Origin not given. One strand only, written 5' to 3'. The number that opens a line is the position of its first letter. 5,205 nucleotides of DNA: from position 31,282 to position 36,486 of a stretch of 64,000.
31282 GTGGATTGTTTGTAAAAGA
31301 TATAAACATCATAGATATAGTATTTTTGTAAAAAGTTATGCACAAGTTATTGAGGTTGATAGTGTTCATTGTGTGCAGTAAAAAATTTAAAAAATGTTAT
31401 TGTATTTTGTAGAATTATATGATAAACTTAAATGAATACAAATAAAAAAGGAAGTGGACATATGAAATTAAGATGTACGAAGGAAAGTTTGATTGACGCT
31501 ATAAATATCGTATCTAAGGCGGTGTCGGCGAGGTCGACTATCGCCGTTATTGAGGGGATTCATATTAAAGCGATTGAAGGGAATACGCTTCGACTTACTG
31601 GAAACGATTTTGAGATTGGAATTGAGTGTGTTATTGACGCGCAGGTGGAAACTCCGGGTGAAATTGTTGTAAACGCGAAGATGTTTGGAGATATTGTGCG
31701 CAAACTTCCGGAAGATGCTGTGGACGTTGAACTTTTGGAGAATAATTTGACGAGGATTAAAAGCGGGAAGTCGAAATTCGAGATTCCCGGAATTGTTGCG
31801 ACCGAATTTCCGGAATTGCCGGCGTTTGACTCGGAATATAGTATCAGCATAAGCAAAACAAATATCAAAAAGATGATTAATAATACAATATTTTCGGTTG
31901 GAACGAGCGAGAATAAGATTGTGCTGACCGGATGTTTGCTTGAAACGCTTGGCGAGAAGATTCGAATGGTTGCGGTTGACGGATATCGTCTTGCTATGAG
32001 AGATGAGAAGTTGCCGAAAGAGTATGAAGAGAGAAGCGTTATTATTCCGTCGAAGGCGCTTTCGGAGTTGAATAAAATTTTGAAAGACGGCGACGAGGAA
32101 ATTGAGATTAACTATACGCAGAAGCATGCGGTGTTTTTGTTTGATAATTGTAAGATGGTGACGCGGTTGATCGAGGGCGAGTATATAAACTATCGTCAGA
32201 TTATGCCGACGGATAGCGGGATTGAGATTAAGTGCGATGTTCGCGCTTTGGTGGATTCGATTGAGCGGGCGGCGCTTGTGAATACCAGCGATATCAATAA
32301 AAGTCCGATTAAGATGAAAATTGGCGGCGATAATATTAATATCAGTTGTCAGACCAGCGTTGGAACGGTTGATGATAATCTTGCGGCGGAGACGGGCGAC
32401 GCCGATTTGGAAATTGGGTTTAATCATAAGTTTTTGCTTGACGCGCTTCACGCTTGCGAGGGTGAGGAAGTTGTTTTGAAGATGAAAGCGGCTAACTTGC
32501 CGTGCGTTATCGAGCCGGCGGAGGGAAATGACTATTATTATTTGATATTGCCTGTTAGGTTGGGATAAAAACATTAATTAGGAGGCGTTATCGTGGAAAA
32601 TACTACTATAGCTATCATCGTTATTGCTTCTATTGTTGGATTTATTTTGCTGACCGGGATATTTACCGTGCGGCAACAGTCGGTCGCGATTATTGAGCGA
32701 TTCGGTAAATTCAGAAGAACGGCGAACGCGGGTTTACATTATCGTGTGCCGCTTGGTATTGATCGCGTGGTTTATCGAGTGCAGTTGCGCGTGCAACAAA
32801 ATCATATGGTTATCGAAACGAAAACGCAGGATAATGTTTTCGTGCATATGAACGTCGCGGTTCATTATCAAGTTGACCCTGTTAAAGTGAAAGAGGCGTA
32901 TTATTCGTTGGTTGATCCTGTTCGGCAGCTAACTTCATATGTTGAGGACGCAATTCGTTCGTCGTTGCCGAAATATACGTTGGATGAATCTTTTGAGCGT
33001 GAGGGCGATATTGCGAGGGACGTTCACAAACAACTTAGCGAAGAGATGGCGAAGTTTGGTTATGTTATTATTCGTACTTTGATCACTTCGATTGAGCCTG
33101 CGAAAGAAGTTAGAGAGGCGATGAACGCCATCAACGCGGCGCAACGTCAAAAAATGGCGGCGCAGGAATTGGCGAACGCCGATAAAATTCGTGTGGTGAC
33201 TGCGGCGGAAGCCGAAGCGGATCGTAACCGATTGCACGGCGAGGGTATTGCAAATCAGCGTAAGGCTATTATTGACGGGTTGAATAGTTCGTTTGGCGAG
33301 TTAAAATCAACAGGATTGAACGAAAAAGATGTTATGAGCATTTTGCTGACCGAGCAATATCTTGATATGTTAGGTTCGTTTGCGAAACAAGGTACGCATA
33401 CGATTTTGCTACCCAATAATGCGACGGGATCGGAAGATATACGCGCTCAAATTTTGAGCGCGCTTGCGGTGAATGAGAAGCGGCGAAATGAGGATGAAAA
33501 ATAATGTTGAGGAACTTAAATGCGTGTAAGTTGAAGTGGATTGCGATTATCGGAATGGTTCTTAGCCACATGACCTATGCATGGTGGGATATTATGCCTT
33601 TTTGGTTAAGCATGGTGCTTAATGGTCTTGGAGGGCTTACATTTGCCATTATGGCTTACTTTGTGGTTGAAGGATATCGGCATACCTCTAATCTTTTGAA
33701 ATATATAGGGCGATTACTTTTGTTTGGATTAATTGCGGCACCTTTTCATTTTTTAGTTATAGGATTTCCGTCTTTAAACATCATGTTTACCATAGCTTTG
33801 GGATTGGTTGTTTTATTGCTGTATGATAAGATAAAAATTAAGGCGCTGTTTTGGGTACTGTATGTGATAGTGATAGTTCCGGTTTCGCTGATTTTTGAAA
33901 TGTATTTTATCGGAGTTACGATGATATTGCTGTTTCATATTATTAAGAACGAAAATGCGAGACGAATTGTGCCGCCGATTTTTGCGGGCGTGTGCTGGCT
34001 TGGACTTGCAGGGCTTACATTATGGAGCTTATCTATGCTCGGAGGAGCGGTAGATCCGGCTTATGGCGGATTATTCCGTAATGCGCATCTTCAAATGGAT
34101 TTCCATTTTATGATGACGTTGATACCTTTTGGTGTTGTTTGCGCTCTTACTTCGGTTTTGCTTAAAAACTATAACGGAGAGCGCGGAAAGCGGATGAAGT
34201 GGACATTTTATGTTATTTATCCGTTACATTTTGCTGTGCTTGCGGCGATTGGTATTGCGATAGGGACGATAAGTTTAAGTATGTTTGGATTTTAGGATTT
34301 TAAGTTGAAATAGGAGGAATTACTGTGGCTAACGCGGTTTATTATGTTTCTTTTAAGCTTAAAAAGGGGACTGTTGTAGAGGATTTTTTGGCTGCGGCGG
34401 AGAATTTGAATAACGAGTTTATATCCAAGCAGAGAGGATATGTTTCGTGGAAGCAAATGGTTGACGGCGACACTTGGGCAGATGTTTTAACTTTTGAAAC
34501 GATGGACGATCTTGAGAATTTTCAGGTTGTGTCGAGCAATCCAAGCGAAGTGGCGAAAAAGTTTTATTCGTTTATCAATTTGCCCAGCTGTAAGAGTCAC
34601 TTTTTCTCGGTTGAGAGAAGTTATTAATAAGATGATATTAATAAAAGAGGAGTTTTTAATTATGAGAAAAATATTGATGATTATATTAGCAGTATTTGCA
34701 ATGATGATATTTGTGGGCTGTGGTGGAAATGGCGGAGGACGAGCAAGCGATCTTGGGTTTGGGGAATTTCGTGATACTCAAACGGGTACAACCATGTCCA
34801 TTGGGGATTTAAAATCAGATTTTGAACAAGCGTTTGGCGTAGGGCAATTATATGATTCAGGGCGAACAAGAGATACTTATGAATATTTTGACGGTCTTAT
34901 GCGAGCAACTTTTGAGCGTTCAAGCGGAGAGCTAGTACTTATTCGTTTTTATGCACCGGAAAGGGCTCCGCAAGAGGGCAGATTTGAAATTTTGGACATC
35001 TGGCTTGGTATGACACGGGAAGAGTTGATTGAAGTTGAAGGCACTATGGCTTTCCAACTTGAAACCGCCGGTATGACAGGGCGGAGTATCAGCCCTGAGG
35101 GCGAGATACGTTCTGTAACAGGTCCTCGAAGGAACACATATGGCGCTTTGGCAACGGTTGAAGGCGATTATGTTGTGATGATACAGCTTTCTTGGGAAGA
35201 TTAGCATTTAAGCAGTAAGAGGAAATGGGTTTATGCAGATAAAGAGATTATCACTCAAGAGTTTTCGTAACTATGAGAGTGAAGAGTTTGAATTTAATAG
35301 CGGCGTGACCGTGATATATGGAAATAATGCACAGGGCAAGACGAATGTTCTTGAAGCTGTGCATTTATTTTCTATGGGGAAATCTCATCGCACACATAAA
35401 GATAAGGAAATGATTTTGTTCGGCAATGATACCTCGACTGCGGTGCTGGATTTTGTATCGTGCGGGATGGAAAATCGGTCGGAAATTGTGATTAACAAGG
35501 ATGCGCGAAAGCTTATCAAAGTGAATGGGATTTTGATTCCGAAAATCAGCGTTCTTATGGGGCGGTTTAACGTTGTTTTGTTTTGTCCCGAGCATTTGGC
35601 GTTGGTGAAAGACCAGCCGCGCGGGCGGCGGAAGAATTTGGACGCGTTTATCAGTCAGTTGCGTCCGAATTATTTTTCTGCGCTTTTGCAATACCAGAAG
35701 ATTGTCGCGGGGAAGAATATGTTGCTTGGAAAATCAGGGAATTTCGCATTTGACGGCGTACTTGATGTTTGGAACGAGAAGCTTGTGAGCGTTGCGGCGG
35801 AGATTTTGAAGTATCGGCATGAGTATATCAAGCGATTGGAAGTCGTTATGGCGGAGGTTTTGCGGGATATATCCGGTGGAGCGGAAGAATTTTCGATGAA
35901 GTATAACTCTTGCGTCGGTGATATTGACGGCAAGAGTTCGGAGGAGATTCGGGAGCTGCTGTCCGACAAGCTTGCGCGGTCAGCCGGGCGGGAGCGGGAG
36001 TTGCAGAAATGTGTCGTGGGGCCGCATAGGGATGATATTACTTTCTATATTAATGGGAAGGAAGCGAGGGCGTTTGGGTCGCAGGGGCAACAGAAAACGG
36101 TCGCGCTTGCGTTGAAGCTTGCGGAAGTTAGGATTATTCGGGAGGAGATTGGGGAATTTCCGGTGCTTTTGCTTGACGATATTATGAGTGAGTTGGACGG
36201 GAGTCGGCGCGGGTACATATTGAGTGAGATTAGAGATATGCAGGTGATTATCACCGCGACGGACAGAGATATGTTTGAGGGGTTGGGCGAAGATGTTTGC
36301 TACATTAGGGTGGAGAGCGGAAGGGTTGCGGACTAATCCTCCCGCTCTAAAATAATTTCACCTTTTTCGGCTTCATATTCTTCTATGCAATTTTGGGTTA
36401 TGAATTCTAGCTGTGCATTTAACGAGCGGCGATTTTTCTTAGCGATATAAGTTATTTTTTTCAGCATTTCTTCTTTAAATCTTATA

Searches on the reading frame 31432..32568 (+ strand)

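Call 35: search_protein_families(library=pfam, proteins=[window:31432-32568:+], max_evalue=0.00001)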
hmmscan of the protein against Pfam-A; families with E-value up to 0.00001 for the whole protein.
window:31432-32568:+ (378 aa): 3 families
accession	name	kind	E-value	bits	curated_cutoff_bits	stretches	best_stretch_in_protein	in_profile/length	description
PF00712.24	DNA_pol3_beta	-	2.3e-33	115.3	24.4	1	11-130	1-120/120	DNA polymerase III beta subunit, N-terminal domain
PF02767.21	DNA_pol3_beta_2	-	4.9e-32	111.1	27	1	140-251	2-114/116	DNA polymerase III beta subunit, central domain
PF02768.20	DNA_pol3_beta_3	-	2e-21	76.5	27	1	255-376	1-121/121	DNA polymerase III beta subunit, C-terminal domain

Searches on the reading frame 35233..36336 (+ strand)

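Call 35: search_protein_families(library=pfam, proteins=[window:35233-36336:+], max_evalue=0.00001)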
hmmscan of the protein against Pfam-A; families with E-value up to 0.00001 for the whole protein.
window:35233-36336:+ (367 aa): 4 families
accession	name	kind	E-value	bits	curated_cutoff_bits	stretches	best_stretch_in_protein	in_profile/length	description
PF02463.25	SMC_N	-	1.8e-19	70.5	40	1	3-351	2-205/220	RecF/RecN/SMC N terminal domain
PF13476.12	AAA_23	-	6.6e-13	50.2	27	1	5-65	1-56/201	AAA domain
PF13175.12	AAA_15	-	2e-08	34.7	32.1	1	1-65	1-55/374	AAA ATPase domain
PF13514.12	AAA_27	-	2e-06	28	22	1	1-56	1-59/206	AAA domain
